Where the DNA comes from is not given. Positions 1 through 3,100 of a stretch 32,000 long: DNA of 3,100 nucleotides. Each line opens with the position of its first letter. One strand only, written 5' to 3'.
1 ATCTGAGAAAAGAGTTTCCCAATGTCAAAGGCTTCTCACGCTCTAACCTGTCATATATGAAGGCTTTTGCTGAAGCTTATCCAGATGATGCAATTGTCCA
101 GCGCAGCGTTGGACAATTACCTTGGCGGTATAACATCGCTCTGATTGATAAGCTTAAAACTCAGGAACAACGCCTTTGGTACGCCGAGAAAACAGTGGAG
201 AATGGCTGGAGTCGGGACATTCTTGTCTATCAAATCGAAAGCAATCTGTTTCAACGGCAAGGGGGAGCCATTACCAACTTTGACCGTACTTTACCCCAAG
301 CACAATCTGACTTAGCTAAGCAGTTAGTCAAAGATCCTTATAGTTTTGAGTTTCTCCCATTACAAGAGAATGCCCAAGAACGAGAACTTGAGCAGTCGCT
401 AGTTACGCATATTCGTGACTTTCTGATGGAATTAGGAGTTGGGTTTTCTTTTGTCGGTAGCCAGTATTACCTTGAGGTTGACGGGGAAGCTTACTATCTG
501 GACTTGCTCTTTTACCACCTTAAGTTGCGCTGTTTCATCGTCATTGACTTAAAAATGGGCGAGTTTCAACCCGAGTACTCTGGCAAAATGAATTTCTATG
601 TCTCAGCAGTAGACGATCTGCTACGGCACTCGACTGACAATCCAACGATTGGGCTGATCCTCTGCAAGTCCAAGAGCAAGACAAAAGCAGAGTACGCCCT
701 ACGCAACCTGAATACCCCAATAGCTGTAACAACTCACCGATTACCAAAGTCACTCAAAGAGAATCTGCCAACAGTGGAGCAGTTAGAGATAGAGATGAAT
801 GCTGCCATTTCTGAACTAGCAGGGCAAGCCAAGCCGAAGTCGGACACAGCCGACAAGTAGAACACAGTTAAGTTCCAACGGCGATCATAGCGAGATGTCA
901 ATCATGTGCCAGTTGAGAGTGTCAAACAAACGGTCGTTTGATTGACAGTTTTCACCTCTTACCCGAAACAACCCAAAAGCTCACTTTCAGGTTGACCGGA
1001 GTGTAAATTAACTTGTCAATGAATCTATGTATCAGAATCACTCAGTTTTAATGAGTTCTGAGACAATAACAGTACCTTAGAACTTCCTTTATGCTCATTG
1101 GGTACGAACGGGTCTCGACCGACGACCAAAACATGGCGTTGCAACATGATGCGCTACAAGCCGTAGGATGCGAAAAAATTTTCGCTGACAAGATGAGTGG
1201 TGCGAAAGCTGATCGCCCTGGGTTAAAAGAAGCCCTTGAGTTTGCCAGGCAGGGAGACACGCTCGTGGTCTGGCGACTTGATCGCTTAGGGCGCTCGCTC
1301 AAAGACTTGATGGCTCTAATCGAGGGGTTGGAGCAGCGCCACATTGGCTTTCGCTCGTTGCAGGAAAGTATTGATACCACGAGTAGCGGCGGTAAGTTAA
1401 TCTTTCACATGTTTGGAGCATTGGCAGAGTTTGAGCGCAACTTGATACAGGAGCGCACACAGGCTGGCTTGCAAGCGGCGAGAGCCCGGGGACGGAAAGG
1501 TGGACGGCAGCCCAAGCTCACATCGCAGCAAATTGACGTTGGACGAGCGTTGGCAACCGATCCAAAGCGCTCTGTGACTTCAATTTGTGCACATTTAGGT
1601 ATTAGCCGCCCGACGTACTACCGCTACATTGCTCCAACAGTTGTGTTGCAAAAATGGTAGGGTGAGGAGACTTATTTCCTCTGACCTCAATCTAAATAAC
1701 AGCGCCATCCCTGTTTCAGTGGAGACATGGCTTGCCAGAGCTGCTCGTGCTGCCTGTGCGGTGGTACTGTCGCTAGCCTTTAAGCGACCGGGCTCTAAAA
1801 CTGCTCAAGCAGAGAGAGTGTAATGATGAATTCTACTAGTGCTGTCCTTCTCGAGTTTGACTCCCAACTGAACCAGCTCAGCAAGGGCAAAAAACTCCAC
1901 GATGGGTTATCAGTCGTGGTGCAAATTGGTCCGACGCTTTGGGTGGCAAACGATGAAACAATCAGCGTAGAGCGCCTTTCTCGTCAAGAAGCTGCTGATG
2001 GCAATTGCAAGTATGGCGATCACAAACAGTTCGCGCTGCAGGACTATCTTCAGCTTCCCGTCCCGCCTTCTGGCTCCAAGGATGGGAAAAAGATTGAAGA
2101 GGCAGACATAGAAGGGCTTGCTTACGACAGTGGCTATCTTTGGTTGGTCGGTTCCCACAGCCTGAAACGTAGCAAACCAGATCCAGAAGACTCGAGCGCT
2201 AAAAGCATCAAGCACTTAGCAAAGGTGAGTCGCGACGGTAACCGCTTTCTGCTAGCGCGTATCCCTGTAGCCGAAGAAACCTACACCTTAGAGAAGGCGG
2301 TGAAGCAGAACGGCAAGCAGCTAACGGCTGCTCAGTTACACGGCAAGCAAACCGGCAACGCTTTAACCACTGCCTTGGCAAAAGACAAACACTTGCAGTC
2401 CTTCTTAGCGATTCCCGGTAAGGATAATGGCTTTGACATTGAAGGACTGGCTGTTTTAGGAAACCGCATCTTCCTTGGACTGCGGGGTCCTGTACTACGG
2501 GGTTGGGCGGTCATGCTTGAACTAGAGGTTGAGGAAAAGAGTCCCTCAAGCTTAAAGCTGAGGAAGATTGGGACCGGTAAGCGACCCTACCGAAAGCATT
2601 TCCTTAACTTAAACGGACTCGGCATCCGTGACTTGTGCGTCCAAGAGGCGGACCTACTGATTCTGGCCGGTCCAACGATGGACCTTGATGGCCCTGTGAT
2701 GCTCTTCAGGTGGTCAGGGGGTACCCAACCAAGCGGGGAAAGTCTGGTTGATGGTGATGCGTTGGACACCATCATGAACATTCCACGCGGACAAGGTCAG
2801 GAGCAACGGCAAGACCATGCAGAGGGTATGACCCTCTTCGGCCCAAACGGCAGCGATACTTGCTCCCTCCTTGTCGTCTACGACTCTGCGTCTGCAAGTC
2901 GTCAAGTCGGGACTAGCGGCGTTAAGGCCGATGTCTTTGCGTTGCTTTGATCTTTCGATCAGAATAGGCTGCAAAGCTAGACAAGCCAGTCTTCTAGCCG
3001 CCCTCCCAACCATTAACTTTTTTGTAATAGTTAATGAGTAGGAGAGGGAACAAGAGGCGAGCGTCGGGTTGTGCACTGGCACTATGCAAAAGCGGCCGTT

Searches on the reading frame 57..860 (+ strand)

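Call 71: search_protein_families(library=pfam, proteins=[window:57-860:+], max_evalue=0.001)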
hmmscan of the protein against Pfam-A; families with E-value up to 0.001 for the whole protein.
window:57-860:+ (267 aa): 2 families
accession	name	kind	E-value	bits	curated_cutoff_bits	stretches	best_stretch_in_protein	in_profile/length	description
PF06250.17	YhcG_C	-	4.5e-62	209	32.5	1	88-237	1-152/157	YhcG PDDEXK nuclease domain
PF17761.7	DUF1016_N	-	6.2e-18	65.7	32.8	1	1-67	72-137/137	DUF1016 N-terminal domain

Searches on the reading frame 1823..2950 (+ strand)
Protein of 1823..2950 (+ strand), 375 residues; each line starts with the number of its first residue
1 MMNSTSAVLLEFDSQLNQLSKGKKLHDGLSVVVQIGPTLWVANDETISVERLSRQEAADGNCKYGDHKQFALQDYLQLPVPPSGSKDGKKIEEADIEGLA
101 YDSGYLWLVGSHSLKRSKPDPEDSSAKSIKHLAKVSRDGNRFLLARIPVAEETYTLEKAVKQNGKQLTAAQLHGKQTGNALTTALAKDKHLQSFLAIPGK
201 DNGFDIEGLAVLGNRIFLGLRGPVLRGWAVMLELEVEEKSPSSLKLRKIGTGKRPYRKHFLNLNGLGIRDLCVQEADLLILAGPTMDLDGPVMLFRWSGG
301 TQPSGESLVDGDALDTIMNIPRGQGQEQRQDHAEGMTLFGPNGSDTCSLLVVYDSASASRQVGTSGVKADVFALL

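Call 71: search_protein_families(library=pfam, proteins=[window:1823-2950:+], max_evalue=0.001)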
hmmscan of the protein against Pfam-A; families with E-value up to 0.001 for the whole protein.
window:1823-2950:+ (375 aa): 1 family
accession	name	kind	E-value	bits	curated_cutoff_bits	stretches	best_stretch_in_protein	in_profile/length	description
PF12275.14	DUF3616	-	4e-127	424.6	20.6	1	29-370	2-327/327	Protein of unknown function (DUF3616)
